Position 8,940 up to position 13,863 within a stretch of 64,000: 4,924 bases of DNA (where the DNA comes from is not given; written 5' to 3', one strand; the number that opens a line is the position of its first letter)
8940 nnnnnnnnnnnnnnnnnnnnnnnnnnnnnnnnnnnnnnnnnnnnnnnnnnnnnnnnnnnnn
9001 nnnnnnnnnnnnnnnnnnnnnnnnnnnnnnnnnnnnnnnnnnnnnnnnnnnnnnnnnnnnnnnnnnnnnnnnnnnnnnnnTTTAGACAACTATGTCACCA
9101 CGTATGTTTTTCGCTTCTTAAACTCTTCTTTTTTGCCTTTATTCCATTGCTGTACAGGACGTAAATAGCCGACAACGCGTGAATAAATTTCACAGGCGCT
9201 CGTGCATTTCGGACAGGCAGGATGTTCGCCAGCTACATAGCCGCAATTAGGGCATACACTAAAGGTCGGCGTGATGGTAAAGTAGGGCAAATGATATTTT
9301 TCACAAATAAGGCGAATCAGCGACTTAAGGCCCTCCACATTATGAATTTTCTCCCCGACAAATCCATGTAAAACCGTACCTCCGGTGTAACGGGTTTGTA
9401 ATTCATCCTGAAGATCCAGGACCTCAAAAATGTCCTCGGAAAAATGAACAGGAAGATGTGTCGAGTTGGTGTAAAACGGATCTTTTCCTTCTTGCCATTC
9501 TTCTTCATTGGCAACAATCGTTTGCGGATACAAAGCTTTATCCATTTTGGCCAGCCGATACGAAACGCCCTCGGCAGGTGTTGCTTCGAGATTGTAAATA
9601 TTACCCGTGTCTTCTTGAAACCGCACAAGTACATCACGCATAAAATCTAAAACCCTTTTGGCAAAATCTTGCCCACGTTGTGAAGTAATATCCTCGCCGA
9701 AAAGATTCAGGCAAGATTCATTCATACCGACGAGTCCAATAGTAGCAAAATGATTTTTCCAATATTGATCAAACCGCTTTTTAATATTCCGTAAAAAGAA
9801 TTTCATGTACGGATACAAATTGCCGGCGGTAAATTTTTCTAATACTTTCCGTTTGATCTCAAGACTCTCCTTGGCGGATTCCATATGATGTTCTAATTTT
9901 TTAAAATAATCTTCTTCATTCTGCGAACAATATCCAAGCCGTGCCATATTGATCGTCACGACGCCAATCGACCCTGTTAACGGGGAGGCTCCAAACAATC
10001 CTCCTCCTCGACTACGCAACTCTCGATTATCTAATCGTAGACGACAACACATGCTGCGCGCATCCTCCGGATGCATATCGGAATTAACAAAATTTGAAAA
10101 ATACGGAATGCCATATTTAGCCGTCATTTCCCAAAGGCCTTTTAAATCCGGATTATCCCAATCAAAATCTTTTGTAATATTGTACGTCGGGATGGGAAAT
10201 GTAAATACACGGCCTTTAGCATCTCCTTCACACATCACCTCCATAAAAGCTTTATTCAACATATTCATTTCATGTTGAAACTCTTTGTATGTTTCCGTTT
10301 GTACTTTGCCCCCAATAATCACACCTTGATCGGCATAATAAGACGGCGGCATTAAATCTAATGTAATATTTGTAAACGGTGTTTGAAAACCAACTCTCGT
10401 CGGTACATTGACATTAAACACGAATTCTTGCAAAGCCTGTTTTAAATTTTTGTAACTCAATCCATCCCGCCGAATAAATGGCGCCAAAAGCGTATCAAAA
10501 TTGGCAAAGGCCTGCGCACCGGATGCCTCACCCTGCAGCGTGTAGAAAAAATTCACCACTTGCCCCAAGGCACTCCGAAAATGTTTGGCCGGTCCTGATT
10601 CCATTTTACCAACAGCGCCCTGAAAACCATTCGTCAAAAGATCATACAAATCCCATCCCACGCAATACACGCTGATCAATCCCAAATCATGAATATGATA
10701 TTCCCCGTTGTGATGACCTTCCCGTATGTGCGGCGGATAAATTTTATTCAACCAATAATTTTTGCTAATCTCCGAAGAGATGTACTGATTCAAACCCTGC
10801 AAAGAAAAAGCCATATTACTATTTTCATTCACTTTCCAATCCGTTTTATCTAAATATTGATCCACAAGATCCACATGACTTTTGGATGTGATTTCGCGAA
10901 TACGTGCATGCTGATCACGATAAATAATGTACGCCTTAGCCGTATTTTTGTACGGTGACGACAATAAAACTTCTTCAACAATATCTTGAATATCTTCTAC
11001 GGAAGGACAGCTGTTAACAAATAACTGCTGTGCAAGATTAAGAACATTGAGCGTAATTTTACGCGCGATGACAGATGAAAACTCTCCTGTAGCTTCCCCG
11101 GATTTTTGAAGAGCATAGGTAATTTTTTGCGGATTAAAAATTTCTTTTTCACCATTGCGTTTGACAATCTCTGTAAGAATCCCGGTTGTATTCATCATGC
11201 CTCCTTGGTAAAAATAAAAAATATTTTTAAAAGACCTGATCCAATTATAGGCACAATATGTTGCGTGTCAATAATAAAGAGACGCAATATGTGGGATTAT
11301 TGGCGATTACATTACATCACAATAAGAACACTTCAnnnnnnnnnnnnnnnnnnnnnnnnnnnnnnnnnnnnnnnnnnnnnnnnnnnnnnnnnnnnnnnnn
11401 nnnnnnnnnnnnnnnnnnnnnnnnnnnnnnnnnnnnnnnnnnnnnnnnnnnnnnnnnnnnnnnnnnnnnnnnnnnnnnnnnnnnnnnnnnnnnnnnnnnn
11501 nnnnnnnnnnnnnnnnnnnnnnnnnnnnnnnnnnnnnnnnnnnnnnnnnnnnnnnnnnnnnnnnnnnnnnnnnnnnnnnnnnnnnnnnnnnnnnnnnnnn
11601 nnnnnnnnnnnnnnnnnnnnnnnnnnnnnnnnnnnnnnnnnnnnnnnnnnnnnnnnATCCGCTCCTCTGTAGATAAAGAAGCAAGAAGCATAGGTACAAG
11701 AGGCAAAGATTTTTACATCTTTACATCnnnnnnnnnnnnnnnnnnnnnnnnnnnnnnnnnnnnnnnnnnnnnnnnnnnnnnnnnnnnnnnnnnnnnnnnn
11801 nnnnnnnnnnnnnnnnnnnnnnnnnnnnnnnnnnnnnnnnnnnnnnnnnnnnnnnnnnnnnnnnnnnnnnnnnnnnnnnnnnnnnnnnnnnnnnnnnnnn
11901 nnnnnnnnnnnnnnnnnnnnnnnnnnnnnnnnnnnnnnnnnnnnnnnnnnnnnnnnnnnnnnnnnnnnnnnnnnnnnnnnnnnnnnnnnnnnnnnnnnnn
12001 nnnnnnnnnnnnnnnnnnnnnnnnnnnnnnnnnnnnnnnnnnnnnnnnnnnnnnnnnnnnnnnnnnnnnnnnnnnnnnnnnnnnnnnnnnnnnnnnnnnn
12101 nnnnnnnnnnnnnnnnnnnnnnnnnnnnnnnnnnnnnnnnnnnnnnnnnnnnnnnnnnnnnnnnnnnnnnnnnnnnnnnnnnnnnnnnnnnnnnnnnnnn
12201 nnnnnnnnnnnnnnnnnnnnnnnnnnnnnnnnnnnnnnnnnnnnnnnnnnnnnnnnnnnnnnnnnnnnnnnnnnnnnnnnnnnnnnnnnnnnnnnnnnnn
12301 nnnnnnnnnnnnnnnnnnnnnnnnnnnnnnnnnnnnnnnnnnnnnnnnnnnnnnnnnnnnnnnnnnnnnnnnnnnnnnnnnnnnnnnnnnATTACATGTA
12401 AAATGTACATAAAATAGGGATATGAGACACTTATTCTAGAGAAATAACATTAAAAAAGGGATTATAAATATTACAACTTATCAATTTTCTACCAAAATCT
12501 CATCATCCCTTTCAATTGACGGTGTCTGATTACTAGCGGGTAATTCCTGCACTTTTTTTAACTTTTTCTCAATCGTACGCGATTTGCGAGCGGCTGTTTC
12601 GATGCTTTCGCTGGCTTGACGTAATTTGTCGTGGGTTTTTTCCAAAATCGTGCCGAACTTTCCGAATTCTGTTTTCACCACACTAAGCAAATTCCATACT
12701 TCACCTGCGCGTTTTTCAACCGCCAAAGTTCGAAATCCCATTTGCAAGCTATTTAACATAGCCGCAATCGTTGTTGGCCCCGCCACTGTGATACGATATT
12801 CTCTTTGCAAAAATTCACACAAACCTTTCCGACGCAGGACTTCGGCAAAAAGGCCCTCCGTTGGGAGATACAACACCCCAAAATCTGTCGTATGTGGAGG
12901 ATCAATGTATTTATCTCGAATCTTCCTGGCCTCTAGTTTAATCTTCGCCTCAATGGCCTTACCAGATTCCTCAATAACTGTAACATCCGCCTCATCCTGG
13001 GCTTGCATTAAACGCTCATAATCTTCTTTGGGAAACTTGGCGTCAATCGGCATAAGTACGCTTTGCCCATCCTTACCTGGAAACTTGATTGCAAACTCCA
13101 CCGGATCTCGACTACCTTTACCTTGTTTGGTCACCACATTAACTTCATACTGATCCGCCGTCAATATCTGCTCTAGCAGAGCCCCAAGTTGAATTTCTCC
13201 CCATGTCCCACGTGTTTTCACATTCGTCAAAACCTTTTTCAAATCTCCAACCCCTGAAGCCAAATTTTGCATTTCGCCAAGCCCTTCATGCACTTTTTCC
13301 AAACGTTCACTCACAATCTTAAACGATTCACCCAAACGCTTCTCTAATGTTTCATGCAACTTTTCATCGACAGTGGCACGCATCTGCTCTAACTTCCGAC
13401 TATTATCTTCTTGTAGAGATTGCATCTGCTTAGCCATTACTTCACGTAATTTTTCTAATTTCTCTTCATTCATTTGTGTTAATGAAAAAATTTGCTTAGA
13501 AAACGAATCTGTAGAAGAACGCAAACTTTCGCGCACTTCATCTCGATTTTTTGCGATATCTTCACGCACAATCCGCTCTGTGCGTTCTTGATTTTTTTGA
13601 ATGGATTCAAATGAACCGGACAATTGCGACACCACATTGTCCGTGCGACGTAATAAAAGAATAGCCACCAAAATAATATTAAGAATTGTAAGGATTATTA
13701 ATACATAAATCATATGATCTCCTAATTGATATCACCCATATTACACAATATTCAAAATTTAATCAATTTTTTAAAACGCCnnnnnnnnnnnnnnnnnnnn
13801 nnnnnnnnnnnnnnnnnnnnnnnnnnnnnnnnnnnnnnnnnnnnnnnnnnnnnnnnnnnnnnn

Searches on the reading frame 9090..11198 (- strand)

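Call 5: search_protein_families(library=pfam, proteins=[window:9090-11198:-], max_evalue=0.01)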
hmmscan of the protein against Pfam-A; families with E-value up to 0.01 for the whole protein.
window:9090-11198:- (702 aa): 2 families
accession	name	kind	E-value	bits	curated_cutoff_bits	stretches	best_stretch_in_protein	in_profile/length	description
PF13597.11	NRDD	-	3.8e-199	663.4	26.2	1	125-699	1-562/562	Anaerobic ribonucleoside-triphosphate reductase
PF03477.21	ATP-cone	-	9.1e-21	74.7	25.8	1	10-98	2-87/88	ATP cone domain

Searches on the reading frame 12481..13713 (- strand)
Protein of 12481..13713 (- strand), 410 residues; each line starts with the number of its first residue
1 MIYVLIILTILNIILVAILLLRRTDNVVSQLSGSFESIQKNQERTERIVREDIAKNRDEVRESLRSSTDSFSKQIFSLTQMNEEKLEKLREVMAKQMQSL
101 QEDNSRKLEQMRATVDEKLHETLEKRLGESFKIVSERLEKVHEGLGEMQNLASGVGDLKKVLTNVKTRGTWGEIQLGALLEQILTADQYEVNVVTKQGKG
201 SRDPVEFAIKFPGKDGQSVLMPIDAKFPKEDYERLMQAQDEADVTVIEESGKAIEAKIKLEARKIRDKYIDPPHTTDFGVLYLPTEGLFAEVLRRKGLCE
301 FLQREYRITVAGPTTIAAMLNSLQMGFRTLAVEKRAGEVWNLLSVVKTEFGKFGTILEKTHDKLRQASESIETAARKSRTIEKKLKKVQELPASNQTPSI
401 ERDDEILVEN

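Call 5: search_protein_families(library=pfam, proteins=[window:12481-13713:-], max_evalue=0.01)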
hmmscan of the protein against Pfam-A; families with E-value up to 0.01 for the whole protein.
window:12481-13713:- (410 aa): 4 families
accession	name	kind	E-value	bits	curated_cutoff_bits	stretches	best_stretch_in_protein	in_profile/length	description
PF02646.22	RmuC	-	9.3e-74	248.6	26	1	107-396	2-289/291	RmuC family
PF01442.23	Apolipoprotein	-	3.1e-05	24.2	90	1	30-147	30-154/190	Apolipoprotein A1/A4/E domain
PF05478.16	Prominin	-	0.0038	15.8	34.3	1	59-166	166-273/799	Prominin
PF04513.17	Baculo_PEP_C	-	0.0095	16.4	38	0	93-166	32-105/140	Baculovirus polyhedron envelope protein, PEP, C terminus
